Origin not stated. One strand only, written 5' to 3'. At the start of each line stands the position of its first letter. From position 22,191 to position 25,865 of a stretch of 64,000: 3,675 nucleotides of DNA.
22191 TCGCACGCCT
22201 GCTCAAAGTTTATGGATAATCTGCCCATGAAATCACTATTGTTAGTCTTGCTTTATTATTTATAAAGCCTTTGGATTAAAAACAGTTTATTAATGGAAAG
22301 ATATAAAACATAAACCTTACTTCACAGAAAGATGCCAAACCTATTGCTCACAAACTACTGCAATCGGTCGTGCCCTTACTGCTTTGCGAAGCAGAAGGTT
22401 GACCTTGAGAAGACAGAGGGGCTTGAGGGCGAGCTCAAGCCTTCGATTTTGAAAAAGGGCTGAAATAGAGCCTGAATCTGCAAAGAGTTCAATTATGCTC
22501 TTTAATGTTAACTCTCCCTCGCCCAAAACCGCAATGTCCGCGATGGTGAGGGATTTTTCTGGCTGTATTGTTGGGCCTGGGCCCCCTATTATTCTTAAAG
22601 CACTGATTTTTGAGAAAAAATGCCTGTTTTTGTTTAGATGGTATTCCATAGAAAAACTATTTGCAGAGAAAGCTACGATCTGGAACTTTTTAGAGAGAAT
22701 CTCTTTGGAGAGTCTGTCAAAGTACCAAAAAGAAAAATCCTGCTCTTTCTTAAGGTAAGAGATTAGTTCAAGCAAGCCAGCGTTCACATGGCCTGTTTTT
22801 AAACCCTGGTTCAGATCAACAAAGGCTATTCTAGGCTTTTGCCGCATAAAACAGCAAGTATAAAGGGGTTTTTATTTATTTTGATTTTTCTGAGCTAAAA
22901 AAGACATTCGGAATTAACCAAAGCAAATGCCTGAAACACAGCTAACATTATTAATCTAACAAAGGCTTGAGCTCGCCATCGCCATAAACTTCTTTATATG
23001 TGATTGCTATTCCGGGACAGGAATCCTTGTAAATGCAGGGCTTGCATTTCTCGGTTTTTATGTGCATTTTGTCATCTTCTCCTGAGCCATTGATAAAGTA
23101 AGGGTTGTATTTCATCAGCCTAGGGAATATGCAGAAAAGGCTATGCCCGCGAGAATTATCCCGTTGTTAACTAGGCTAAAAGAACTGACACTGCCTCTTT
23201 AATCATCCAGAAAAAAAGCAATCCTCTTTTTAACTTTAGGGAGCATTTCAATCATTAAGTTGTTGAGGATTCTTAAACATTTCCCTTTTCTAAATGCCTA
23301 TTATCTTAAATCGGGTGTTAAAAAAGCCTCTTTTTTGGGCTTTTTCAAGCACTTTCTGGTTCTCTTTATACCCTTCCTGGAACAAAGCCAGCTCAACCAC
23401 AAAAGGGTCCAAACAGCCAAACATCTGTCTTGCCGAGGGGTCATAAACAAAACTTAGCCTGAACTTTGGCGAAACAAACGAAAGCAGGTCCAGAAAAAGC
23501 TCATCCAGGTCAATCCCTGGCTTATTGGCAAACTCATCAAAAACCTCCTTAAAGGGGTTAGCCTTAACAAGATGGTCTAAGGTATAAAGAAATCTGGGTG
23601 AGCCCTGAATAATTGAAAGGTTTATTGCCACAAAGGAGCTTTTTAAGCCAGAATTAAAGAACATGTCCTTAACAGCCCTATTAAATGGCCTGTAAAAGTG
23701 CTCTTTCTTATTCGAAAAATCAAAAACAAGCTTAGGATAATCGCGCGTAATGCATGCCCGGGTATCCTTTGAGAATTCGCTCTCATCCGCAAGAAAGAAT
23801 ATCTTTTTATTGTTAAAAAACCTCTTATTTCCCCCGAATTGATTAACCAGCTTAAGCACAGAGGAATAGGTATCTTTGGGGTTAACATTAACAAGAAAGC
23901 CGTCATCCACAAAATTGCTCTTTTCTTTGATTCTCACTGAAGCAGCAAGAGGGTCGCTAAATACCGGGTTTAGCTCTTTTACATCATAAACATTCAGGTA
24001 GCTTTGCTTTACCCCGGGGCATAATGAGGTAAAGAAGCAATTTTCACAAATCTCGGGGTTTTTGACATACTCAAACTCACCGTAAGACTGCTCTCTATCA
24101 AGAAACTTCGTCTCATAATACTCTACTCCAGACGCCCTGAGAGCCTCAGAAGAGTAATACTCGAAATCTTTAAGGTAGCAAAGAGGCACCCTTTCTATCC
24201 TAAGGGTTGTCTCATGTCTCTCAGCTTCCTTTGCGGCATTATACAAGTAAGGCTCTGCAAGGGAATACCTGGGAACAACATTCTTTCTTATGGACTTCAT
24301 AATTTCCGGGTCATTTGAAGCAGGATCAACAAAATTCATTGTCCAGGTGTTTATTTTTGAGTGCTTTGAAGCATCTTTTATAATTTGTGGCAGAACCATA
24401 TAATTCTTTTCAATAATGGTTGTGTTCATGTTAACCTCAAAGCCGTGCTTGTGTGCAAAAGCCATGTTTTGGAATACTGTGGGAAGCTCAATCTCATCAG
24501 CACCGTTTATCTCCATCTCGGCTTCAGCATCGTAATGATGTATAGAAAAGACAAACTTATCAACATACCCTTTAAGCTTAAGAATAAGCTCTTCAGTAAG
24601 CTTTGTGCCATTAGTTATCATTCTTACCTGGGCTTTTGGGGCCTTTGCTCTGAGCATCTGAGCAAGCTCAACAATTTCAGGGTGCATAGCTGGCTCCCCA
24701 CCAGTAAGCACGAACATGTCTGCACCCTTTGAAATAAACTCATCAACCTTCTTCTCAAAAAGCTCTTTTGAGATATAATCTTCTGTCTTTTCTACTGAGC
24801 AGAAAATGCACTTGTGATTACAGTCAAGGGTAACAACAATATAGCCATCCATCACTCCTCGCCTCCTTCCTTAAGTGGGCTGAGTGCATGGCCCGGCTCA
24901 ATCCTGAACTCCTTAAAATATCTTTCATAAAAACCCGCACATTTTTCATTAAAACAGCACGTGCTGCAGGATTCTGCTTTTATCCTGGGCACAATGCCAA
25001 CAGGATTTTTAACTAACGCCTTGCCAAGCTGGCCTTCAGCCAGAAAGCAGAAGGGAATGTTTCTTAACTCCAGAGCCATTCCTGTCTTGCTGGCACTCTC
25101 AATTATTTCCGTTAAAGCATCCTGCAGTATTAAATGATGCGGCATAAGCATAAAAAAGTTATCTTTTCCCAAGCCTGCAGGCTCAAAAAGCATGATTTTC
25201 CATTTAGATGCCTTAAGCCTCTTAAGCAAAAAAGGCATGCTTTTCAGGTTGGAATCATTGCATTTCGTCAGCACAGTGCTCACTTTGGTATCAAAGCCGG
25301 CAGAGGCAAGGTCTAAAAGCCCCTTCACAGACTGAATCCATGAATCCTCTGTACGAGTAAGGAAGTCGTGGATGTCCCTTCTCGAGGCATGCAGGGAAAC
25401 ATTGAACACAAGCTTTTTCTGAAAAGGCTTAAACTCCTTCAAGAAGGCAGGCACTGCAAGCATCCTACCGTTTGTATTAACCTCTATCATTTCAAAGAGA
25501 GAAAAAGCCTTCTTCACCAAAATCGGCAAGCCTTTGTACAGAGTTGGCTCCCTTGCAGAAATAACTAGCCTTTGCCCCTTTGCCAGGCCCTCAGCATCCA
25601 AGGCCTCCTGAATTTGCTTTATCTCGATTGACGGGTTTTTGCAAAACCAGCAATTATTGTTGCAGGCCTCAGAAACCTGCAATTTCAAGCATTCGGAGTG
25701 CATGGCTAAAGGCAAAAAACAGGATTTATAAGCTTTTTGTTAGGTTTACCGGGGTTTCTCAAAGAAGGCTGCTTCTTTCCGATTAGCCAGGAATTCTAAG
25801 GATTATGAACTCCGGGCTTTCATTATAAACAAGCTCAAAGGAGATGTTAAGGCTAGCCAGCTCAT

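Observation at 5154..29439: Island of ten radical SAM enzymes with GT-C-like membrane proteins, an amino-sugar aminotransferase and a ferredoxin-domain protein; product unknown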

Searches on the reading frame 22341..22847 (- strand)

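Call 4: search_protein_families(library=pfam, proteins=[window:22341-22847:-], max_evalue=0.01)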
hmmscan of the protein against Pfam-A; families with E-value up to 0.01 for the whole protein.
window:22341-22847:- (168 aa): 2 families
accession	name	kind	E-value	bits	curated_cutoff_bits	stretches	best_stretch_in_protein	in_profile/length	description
PF02310.24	B12-binding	-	1.9e-05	24.9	32.1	1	44-118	41-120/121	B12 binding domain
PF19864.5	Radical_SAM_N2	-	0.001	19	29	1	84-125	88-128/151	Radical SAM proteins, N-terminal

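Call 40: search_protein_families(library=ncbifam, proteins=[window:22341-22847:-], max_evalue=0.01)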
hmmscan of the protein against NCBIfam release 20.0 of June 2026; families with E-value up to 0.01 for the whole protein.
window:22341-22847:- (168 aa): 2 families
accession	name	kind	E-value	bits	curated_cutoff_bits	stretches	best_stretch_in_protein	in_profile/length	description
TIGR04013.1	B12_SAM_MJ_1487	hypoth_equivalog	1.2e-08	34.2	251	1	28-124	16-113/382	TIGR04013 family B12-binding domain/radical SAM domain-containing protein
TIGR04072.2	rSAM_ladder_B12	equivalog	0.00026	19.8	360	1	64-135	74-153/443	lipid biosynthesis B12-binding/radical SAM protein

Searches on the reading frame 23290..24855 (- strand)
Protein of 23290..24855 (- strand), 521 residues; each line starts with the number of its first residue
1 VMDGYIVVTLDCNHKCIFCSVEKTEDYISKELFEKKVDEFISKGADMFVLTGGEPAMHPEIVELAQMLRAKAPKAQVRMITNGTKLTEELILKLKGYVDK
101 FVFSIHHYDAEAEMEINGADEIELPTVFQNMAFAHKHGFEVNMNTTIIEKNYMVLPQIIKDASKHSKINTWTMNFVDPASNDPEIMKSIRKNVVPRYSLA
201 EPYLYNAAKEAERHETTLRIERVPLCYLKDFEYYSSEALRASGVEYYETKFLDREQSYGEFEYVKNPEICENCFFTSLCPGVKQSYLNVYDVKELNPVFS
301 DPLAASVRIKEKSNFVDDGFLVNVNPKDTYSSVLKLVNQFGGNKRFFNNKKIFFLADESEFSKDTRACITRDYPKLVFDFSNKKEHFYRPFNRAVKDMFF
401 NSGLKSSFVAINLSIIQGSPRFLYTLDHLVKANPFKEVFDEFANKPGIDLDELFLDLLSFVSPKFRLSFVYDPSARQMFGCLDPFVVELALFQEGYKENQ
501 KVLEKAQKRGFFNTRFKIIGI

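Call 4: search_protein_families(library=pfam, proteins=[window:23290-24855:-], max_evalue=0.01)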
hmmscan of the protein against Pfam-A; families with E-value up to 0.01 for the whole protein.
window:23290-24855:- (521 aa): 2 families
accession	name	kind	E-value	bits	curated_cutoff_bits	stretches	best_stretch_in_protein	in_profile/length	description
PF04055.27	Radical_SAM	-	1.7e-21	77.6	29.5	1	6-148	1-151/166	Radical SAM superfamily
PF13353.11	Fer4_12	-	1.4e-05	25.9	22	1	10-88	13-96/137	4Fe-4S single cluster domain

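Call 6: search_protein_families(library=ncbifam, proteins=[window:23290-24855:-], max_evalue=0.001)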
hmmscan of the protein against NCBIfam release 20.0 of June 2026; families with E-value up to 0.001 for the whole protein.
window:23290-24855:- (521 aa): 42 families (the best 25 are shown)
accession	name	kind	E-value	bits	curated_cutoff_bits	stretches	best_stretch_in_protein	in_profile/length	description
TIGR02666.1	moaA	equivalog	1.1e-16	60.8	284.05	1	6-160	14-178/336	GTP 3',8-cyclase MoaA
TIGR02668.1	moaA_archaeal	equivalog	1.3e-15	57.2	325.25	1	6-171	14-182/303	GTP 3',8-cyclase MoaA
NF038283.1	viperin_w_prok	equivalog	1.1e-14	54.2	180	1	8-153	8-168/281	viperin family antiviral radical SAM protein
TIGR04317.1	W_rSAM_matur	equivalog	1.5e-14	53.9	380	1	5-166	7-175/349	tungsten cofactor oxidoreductase radical SAM maturase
TIGR04545.1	rSAM_ahbD_hemeb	equivalog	2.1e-14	53.7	500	1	8-165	6-165/339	heme b synthase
TIGR03977.1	rSAM_pair_HxsC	equivalog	6.1e-14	51.6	267.9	1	6-229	29-254/292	His-Xaa-Ser system radical SAM maturase HxsC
NF001199.0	PRK00164.2-1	equivalog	1.2e-12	47.6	231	1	6-168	16-181/308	GTP 3',8-cyclase MoaA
TIGR04053.2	TIGR04053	equivalog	2.6e-11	43.4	395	1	8-176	14-186/366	TIGR04053 family radical SAM/SPASM domain-containing protein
NF038332.1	rSAM_rare_HxsC4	exception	1.3e-10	41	500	1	8-160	20-179/335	radical SAM protein HxsC4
TIGR04546.1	rSAM_ahbC_deAc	equivalog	1.6e-10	40.3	650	1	8-160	45-198/390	12,18-didecarboxysiroheme deacetylase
TIGR02495.1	NrdG2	equivalog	2.6e-10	40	131.15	1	6-151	20-167/193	anaerobic ribonucleoside-triphosphate reductase activating protein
TIGR04051.1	rSAM_NirJ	equivalog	3.1e-10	39.6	515.45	1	11-172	11-172/354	heme d1 biosynthesis radical SAM protein NirJ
NF012164.0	AlbA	equivalog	5.2e-10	38.3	850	1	8-187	119-299/442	subtilosin maturase AlbA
TIGR04055.1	rSAM_NirJ2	equivalog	7.5e-10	38.8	500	1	9-182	7-180/326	putative heme d1 biosynthesis radical SAM protein NirJ2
TIGR04311.1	rSAM_Geo_metal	subfamily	1.4e-09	37.6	400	1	6-165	7-177/423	radical SAM/SPASM family putative metalloenzyme maturase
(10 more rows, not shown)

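Call 39: search_protein_families(library=padloc, proteins=[window:23290-24855:-], max_evalue=0.001)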
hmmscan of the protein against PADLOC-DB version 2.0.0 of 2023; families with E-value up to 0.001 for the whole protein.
window:23290-24855:- (521 aa): 3 families
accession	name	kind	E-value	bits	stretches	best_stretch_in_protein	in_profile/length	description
PDLC02903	pVip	-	6.8e-18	63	1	8-162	6-161/257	Viperins not associated with kinases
PDLC02904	pVip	-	1.1e-15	55.9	1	8-182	9-181/262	Viperins associated with kinases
PDLC02905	pVip-kinase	-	1e-06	26.3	1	12-160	192-351/474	Viperin-kinase fusion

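Call 79: find_related_loci(query=window:23290-24855:-, collection=metagenome_contigs, flank=10000)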
Query window:23290-24855:- (521 aa) in metagenome_contigs; peptide patterns used: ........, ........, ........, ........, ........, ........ (x = any residue, [..] = any of these).
520 stretches matched a pattern; 3 encode a relative of the query (tblastn E <= 1e-3); 3 distinct loci.
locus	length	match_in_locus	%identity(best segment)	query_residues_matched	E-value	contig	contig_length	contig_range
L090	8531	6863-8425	75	1-521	0e+0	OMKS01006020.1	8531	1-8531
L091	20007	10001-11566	42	1-518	2e-136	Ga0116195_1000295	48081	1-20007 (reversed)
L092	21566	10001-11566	42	1-518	2e-136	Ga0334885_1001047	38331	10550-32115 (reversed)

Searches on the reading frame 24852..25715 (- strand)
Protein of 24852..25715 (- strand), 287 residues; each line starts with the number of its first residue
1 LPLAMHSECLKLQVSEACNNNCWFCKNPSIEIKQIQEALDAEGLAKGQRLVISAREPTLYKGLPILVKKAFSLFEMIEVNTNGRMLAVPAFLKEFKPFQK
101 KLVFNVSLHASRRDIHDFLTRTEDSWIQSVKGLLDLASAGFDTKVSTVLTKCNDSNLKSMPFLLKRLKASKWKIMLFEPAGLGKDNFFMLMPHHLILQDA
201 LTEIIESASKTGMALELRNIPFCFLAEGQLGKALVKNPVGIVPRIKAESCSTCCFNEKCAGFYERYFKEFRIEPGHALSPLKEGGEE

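Call 4: search_protein_families(library=pfam, proteins=[window:24852-25715:-], max_evalue=0.01)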
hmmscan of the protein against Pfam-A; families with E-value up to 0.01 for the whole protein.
window:24852-25715:- (287 aa): 1 family
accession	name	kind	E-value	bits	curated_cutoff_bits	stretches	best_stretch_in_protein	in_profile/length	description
PF04055.27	Radical_SAM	-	2e-11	44.8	29.5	1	14-149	3-150/166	Radical SAM superfamily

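Call 6: search_protein_families(library=ncbifam, proteins=[window:24852-25715:-], max_evalue=0.001)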
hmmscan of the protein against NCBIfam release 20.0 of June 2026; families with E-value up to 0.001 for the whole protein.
window:24852-25715:- (287 aa): 21 families
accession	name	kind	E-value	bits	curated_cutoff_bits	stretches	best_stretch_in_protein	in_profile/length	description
TIGR03977.1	rSAM_pair_HxsC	equivalog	4.7e-31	107.8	267.9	1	11-264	28-290/292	His-Xaa-Ser system radical SAM maturase HxsC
NF038332.1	rSAM_rare_HxsC4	exception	8.7e-19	67.8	500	1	6-223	12-242/335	radical SAM protein HxsC4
TIGR02668.1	moaA_archaeal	equivalog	5.5e-10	38.7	325.25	1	10-203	12-212/303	GTP 3',8-cyclase MoaA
TIGR02666.1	moaA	equivalog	8.5e-08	31.5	284.05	1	9-204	11-216/336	GTP 3',8-cyclase MoaA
TIGR04545.1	rSAM_ahbD_hemeb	equivalog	2.2e-07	30.7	500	1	14-185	6-183/339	heme b synthase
TIGR04303.1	GeoRSP_rSAM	equivalog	3.3e-07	30.2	400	1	13-186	10-186/325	GeoRSP system radical SAM/SPASM protein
NF049973.1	radical_Rv1681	equivalog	4.8e-07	29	380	1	29-168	101-238/326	Rv1681 family radical SAM protein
NF038283.1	viperin_w_prok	equivalog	1.8e-06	27.3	180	1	14-180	8-191/281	viperin family antiviral radical SAM protein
NF001199.0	PRK00164.2-1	equivalog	2.1e-06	27.1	231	1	9-160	13-171/308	GTP 3',8-cyclase MoaA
TIGR04251.1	SCM_rSAM_ScmF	equivalog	3.1e-06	26.8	400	1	76-185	83-190/353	SynChlorMet cassette radical SAM/SPASM protein ScmF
TIGR04053.2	TIGR04053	equivalog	4.1e-06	26.3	395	1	89-187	99-196/366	TIGR04053 family radical SAM/SPASM domain-containing protein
TIGR03470.1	HpnH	equivalog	4.2e-06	26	225.05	1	18-175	38-195/318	adenosyl-hopene transferase HpnH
TIGR03962.1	mycofact_rSAM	equivalog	4.4e-06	26.1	265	1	9-192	13-200/339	mycofactocin radical SAM maturase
NF045646.2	rSAM_Se_TrsS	equivalog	4.6e-06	25.4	490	1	9-157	87-244/441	radical SAM (seleno)protein TrsS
TIGR04055.1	rSAM_NirJ2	equivalog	8.5e-06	25.5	500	1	33-185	32-182/326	putative heme d1 biosynthesis radical SAM protein NirJ2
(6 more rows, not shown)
